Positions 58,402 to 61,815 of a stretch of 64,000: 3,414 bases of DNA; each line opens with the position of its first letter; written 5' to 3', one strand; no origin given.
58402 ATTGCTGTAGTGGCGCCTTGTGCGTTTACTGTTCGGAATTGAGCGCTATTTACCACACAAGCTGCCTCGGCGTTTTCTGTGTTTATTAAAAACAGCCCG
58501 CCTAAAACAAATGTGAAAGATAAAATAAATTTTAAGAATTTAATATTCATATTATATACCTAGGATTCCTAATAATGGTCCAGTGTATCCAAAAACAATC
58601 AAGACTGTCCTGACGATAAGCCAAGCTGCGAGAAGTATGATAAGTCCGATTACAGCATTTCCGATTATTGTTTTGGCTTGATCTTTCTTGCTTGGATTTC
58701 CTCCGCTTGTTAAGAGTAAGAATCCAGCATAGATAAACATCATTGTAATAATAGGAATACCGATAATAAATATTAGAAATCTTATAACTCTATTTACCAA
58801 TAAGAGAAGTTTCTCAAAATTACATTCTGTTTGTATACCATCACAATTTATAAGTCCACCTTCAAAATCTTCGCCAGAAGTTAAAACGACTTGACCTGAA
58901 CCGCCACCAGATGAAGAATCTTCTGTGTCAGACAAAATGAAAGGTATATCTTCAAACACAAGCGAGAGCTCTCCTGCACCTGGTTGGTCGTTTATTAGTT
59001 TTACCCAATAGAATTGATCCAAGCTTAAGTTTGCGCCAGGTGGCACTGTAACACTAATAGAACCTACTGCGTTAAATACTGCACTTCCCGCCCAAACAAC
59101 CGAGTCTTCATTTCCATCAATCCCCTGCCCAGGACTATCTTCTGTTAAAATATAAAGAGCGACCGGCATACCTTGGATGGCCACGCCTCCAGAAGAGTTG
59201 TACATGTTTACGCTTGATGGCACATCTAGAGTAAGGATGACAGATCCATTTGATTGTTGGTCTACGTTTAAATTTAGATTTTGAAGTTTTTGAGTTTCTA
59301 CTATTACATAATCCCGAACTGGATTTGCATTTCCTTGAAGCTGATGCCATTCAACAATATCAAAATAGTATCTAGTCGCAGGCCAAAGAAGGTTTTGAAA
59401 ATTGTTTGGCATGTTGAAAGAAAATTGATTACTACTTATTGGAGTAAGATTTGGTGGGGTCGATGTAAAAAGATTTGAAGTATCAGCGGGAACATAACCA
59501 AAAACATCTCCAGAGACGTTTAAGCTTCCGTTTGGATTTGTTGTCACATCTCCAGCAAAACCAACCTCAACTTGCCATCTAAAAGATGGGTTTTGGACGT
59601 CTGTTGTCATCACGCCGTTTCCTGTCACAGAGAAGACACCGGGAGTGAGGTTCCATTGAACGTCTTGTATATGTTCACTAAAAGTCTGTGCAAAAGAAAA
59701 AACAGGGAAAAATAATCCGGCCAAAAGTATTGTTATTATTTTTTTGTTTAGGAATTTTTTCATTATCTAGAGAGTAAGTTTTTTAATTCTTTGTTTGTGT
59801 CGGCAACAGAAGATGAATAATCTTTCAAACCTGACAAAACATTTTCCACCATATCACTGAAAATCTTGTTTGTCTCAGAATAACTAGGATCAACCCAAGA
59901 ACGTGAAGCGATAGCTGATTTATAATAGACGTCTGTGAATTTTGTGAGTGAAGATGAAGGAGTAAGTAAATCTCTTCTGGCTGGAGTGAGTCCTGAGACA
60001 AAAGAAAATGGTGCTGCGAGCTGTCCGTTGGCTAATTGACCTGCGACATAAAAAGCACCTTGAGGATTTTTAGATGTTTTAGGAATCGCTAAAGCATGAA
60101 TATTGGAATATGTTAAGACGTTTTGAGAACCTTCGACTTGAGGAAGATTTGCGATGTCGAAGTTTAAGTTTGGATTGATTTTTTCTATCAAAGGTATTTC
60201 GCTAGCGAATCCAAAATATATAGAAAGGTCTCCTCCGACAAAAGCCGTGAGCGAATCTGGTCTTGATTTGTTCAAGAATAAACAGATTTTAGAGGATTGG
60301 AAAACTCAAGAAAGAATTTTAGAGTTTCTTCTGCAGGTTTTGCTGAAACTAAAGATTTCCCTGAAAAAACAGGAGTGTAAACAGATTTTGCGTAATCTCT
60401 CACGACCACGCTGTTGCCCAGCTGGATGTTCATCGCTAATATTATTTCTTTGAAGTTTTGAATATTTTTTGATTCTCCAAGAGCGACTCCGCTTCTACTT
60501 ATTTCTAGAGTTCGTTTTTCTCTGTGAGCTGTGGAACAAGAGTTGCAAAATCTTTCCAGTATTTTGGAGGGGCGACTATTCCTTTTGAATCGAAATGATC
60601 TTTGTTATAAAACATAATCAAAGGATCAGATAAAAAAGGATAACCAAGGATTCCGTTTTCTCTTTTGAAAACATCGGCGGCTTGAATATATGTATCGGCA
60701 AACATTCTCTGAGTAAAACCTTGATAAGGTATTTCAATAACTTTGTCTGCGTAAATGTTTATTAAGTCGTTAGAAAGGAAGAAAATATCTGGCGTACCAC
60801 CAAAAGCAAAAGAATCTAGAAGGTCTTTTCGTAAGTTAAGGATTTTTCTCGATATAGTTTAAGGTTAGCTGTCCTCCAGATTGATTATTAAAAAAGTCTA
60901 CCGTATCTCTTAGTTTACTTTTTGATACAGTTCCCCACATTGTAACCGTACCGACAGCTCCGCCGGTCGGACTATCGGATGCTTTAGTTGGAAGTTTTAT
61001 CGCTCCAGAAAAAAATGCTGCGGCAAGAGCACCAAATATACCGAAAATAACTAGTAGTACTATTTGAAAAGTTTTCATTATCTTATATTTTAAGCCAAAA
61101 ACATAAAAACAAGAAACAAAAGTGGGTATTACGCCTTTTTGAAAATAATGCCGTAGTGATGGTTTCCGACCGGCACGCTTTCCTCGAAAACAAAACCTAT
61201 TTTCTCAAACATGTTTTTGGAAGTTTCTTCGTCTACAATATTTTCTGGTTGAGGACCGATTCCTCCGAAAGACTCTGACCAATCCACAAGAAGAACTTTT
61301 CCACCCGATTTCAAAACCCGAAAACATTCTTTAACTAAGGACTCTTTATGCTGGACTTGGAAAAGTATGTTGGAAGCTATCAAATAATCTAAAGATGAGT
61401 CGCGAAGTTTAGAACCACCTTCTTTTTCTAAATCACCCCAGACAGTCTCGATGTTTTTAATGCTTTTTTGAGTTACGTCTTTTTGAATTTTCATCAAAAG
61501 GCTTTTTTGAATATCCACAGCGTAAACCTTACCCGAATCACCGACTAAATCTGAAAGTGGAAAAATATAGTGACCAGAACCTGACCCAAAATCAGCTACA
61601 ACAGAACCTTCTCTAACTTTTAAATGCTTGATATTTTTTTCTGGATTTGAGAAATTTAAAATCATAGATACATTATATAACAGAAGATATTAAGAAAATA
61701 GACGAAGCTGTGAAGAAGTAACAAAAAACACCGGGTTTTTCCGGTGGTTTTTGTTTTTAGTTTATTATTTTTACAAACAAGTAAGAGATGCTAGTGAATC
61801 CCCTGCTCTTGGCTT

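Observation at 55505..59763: Six tandem genes fuse a TrbC/VirB2-like pilin module to unrelated, progressively larger surface domains, with no secretion machinery in the window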

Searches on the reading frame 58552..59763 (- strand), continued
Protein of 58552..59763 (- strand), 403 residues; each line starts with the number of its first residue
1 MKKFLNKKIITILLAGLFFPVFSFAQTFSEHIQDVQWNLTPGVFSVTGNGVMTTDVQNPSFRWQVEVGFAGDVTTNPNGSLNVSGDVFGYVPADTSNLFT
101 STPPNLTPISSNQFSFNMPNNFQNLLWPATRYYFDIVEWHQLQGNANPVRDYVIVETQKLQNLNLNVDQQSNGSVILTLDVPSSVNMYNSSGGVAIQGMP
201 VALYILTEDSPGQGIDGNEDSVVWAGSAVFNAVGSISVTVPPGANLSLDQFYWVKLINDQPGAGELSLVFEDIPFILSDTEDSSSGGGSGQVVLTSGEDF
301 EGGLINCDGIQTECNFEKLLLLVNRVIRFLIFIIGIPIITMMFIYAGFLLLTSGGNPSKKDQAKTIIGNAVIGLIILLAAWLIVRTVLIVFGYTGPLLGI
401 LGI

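Call 70: search_protein_families(library=pfam, max_evalue=0.01, proteins=[L016:1808-3892:-, L016:555-1727:-])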
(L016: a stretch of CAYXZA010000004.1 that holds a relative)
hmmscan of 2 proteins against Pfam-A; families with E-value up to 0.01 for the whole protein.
L016:1808-3892:- (694 aa): 0 families

L016:555-1727:- (390 aa): 7 families
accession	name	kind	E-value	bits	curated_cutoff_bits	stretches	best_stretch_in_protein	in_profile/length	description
PF00575.29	S1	-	1e-38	132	22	4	232-303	1-74/74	S1 RNA binding domain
PF21710.3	Spt6_S1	-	4.2e-07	30.6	27.5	0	231-306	12-88/91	Spt6, S1/OB domain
PF23459.1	S1_RRP5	-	4.3e-06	27.6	27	0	318-385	2-71/72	RRP5 S1 domain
PF21543.3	CvfB_2nd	-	7.3e-06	26.3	27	0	282-303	53-75/76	Virulence regulatory factor CvfB, second domain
PF24685.1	OB_RRP5_4th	-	1.4e-05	25.5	31.5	0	249-294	24-72/92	RRP5 OB-fold domain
PF13509.12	S1_2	-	4.3e-05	24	21.8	0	235-269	1-35/61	S1 domain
PF17092.11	PCB_OB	-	0.00017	22.7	27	0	307-351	18-63/111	Penicillin-binding protein OB-like domain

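Call 76: search_protein_families(library=ncbifam, max_evalue=0.01, proteins=[L005:12232-13056:+, L005:13064-13477:+, L005:13604-14029:+, L005:14038-14355:+, window:58555-59763:-, L005:8682-9998:+])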
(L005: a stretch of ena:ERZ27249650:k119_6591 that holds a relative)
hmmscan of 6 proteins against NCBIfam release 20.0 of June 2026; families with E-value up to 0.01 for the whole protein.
L005:12232-13056:+ (275 aa): 1 family
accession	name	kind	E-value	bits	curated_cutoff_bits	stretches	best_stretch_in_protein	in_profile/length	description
NF045849.1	ICE_MMCAP2_0565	equivalog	1e-06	28.3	40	1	189-259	9-79/80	Mbov_0395 family pilin-like conjugal transfer protein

L005:13064-13477:+ (138 aa): 1 family
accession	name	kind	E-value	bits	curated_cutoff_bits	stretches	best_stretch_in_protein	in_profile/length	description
NF045849.1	ICE_MMCAP2_0565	equivalog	9.5e-07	28.4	40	1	64-121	21-78/80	Mbov_0395 family pilin-like conjugal transfer protein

L005:13604-14029:+ (142 aa): 1 family
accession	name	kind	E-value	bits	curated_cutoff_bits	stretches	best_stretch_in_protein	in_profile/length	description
NF045849.1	ICE_MMCAP2_0565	equivalog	0.00013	21.5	40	1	39-107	9-78/80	Mbov_0395 family pilin-like conjugal transfer protein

L005:14038-14355:+ (106 aa): 1 family
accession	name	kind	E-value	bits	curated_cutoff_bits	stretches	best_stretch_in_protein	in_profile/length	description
NF045849.1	ICE_MMCAP2_0565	equivalog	1e-06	28.3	40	1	11-86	4-79/80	Mbov_0395 family pilin-like conjugal transfer protein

window:58555-59763:- (403 aa): 1 family
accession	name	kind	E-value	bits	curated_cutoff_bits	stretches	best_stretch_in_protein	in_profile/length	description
NF045849.1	ICE_MMCAP2_0565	equivalog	0.001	18.7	40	1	329-387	19-76/80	Mbov_0395 family pilin-like conjugal transfer protein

L005:8682-9998:+ (439 aa): 2 families
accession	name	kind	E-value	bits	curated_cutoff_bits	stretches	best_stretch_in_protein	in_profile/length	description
NF007011.0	PRK09474.1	equivalog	0.0056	15.5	291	0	85-189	71-169/396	maltose/maltodextrin ABC transporter substrate-binding protein MalE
NF008211.0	PRK10974.1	equivalog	0.0099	14.5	411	0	142-185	135-181/439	sn-glycerol-3-phosphate ABC transporter substrate-binding protein UgpB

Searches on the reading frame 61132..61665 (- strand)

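Call 76: search_protein_families(library=ncbifam, max_evalue=0.01, proteins=[window:61132-61665:-])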
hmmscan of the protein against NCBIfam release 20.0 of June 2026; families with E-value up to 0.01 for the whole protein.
window:61132-61665:- (178 aa): 43 families (the best 25 are shown)
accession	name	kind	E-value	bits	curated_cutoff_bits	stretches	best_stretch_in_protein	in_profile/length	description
NF008823.0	PRK11873.1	subfamily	2e-19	70.1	263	1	14-128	72-183/272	arsenite methyltransferase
NF001240.0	PRK00216.1-1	equivalog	8.6e-15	54.5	378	1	12-131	56-173/251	bifunctional demethylmenaquinone methyltransferase/2-methoxy-6-polyprenyl-1,4-benzoquinol methylase UbiE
NF041537.1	ArsM_AhpD_UU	exception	1.5e-14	53.5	510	1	16-128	73-182/345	arsenite methyltransferase/AhpD domain selenoprotein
NF041536.1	ArsM_DUF2284_UU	exception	8.7e-14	50.7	575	1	16-128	73-182/459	arsenite methyltransferase/DUF2284 domain selenoprotein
NF001243.0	PRK00216.1-4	equivalog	2e-13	50.2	235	1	10-130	38-155/237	demethylmenaquinone methyltransferase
NF040538.1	methyl_ArsM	equivalog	1.6e-12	47.2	500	2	17-62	59-103/356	arsinothricin biosynthesis methyltransferase ArsM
TIGR02752.1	MenG_heptapren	equivalog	3.3e-12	46.4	419.85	1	9-130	35-153/231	demethylmenaquinone methyltransferase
NF052510.1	methyltran_MpqE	exception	5.5e-12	45.6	335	1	10-131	37-156/234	methyl-plastoquinone biosynthesis methyltransferase MpqE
NF047649.1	MTase_UXPK_star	exception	6.7e-12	45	460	1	16-128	74-183/283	methyltransferase/UXPK-star double selenoprotein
TIGR01934.1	MenG_MenH_UbiE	subfamily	2.1e-10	40.3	158.35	1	10-131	30-146/223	ubiquinone/menaquinone biosynthesis methyltransferase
NF001242.0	PRK00216.1-3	equivalog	1.6e-09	37.6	351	1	14-131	63-180/258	bifunctional demethylmenaquinone methyltransferase/2-methoxy-6-polyprenyl-1,4-benzoquinol methylase UbiE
NF001244.0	PRK00216.1-5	equivalog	3.6e-09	36.3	216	1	10-131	39-158/236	bifunctional demethylmenaquinone methyltransferase/2-methoxy-6-polyprenyl-1,4-benzoquinol methylase UbiE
TIGR02072.1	BioC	equivalog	5.7e-09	36.1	184.95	1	19-126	34-132/244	malonyl-ACP O-methyltransferase BioC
NF053511.1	tRNA_U34_MnmM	equivalog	1.6e-08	34.3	135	1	11-72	9-71/183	tRNA 5-(aminomethyl)-2-thiouridylate-methyltransferase MnmM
NF045667.1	MTase_DVU1556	equivalog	4.9e-08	32.7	155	1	10-130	13-123/213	DVU_1556 family methyltransferase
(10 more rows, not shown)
